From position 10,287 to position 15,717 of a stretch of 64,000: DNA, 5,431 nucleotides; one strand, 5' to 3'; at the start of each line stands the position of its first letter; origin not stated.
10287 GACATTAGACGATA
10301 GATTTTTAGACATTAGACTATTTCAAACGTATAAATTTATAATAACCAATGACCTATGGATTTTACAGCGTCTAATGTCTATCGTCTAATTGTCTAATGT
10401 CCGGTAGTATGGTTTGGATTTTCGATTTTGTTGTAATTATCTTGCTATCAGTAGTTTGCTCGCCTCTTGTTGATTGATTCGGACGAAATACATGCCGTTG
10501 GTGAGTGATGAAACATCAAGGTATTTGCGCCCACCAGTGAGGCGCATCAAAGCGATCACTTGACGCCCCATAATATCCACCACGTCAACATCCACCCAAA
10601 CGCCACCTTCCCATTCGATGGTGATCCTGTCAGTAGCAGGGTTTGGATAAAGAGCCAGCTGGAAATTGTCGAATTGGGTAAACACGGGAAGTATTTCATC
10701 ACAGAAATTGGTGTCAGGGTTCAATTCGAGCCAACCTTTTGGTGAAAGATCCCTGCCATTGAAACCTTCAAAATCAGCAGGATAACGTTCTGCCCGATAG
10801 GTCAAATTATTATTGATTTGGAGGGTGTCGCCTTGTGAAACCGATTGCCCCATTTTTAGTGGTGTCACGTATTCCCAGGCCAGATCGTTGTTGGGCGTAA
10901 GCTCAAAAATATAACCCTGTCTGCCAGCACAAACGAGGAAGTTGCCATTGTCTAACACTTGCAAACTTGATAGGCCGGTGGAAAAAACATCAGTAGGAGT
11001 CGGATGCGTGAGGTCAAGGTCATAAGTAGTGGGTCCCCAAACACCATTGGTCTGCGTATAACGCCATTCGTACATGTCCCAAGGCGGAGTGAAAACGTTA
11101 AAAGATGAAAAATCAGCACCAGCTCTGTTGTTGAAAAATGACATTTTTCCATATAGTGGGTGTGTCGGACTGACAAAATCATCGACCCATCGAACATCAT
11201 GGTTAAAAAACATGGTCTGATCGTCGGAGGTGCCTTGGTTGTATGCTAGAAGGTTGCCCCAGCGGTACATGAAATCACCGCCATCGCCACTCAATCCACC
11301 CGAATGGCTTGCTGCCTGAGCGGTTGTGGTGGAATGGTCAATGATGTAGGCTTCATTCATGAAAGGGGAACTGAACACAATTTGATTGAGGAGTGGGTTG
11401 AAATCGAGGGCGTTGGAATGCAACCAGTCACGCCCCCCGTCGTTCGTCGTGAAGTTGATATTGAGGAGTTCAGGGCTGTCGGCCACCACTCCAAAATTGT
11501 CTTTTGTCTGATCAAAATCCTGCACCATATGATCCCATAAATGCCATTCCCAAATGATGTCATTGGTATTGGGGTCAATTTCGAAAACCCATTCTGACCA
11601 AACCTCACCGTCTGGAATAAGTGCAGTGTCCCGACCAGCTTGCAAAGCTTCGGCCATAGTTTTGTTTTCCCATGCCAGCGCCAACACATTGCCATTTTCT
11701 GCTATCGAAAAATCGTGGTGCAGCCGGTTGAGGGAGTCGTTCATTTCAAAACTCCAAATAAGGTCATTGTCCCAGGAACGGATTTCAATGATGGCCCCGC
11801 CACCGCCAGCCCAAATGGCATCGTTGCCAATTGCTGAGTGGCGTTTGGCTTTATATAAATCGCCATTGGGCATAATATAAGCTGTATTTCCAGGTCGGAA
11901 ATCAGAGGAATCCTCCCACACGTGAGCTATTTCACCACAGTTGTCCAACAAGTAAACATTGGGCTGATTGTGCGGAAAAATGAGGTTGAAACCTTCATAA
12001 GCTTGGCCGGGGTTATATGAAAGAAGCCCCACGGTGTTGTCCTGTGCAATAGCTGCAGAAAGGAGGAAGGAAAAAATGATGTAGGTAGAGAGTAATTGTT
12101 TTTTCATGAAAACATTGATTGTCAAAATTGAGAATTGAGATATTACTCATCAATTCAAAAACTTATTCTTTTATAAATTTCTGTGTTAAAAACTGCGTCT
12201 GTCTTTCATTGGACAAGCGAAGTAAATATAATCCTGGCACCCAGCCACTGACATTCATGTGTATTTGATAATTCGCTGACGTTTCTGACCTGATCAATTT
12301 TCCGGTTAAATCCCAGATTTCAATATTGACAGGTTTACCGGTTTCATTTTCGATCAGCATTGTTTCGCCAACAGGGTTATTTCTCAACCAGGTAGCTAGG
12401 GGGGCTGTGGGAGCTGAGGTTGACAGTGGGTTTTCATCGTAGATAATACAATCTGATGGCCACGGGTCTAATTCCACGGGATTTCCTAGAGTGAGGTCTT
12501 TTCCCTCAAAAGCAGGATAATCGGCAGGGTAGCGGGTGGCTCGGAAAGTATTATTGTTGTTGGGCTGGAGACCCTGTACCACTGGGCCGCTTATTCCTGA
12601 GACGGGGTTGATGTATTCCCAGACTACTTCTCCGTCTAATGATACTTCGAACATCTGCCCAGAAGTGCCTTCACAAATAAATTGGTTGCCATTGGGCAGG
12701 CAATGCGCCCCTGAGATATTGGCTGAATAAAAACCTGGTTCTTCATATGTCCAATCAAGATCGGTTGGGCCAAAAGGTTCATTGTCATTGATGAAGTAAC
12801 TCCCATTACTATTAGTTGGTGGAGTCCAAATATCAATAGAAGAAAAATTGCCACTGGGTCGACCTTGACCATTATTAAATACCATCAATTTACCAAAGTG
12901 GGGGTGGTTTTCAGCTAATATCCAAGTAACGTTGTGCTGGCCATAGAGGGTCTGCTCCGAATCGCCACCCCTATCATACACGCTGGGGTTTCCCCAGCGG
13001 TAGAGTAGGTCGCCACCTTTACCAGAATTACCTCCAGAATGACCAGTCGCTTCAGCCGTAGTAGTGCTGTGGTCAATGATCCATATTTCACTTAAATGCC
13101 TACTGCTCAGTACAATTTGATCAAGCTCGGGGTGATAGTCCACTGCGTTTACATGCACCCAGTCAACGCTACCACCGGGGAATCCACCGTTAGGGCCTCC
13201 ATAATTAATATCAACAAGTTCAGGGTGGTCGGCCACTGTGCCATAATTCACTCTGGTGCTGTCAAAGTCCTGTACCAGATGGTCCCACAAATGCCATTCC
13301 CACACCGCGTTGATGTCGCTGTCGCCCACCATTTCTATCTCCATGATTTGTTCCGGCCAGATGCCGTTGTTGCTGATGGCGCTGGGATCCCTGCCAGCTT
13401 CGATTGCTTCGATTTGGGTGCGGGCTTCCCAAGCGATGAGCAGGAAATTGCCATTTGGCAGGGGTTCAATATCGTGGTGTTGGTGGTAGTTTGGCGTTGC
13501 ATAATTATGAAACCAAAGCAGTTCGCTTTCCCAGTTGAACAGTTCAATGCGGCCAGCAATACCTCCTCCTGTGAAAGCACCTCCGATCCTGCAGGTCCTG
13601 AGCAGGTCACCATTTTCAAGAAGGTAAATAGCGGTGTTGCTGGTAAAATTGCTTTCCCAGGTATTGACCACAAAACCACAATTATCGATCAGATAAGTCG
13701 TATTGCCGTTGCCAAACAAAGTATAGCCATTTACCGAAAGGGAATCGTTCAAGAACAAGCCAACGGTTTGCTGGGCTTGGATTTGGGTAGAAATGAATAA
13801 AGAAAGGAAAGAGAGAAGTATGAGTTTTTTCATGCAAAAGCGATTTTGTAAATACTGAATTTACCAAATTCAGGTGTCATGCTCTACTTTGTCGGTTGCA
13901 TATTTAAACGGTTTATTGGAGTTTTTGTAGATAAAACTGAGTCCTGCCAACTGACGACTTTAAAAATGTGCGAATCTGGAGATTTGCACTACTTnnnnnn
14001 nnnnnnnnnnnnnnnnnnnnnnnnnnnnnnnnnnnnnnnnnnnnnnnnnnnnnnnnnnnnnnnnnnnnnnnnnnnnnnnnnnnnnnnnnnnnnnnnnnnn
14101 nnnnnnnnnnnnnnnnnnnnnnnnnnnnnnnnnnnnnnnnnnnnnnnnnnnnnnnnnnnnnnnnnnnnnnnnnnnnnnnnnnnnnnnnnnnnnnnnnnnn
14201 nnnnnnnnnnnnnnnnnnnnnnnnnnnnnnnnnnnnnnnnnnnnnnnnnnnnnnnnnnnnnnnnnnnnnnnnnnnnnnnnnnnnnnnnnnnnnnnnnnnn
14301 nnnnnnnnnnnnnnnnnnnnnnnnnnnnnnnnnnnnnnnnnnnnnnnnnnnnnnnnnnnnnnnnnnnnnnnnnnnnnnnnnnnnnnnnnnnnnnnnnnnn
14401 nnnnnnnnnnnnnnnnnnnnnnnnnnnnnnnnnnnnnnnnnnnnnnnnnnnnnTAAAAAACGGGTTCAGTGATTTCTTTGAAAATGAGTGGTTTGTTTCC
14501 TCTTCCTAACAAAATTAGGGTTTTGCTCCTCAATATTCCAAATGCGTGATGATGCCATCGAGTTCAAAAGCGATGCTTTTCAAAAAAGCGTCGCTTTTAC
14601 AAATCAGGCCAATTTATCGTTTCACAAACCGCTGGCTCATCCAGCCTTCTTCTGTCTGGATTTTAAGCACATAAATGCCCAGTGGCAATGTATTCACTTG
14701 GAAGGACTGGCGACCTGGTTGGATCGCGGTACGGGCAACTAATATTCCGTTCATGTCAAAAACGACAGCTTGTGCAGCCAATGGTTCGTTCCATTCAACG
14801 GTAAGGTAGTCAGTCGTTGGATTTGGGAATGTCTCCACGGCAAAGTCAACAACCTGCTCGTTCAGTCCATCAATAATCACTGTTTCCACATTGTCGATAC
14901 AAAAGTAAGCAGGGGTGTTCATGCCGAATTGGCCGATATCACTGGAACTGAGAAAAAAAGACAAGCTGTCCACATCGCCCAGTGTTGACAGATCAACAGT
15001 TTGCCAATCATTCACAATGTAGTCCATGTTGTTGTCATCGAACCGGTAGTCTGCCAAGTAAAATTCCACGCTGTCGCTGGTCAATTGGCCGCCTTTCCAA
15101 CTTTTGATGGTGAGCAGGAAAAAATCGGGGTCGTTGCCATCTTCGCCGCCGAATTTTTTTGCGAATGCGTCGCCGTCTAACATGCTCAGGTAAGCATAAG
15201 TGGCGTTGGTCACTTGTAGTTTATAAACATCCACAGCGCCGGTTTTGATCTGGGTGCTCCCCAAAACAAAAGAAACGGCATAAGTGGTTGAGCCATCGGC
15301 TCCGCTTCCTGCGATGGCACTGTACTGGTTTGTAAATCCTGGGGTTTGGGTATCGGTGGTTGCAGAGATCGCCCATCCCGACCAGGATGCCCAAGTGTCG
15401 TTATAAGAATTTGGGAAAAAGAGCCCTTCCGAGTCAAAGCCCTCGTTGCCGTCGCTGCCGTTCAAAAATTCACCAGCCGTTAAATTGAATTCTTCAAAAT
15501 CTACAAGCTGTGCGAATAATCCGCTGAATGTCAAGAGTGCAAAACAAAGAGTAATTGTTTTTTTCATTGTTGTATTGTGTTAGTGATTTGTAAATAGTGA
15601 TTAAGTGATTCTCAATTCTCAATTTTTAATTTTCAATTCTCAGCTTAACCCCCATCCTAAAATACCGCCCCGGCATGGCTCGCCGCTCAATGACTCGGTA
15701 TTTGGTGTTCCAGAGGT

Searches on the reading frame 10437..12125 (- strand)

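Call 50: search_protein_families(library=pfam, proteins=[window:10437-12125:-])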
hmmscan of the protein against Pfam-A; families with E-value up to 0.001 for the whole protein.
window:10437-12125:- (562 aa): 3 families
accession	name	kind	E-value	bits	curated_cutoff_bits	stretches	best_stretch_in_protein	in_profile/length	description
PF18962.6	Por_Secre_tail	-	1.4e-12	48.2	27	1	492-558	1-73/75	Secretion system C-terminal sorting domain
PF05935.17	Arylsulfotrans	-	3.5e-12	46.5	24.2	1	52-254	25-194/374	Arylsulfotransferase (ASST)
PF14269.12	Arylsulfotran_2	-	4.5e-10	39.8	27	1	112-420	26-299/301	Arylsulfotransferase (ASST)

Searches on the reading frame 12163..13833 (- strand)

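Call 50: search_protein_families(library=pfam, proteins=[window:12163-13833:-])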
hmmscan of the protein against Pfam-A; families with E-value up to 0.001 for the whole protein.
window:12163-13833:- (556 aa): 3 families
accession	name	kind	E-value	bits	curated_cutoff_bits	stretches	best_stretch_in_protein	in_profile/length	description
PF05935.17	Arylsulfotrans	-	7e-25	88.2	24.2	1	107-393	80-336/374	Arylsulfotransferase (ASST)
PF18962.6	Por_Secre_tail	-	6.1e-09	36.5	27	1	486-553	4-73/75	Secretion system C-terminal sorting domain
PF14269.12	Arylsulfotran_2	-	8.2e-06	25.8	27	1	72-409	5-300/301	Arylsulfotransferase (ASST)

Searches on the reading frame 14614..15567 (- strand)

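Call 51: search_protein_families(library=pfam, proteins=[window:14614-15567:-])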
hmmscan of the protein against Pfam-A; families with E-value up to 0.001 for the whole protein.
window:14614-15567:- (317 aa): 2 families
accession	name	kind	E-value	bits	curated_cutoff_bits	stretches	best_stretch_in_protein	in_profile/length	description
PF14717.12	DUF4465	-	1.4e-52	179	25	1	58-227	2-176/176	Domain of unknown function (DUF4465)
PF18962.6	Por_Secre_tail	-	3.3e-10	40.5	27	1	247-314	2-73/75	Secretion system C-terminal sorting domain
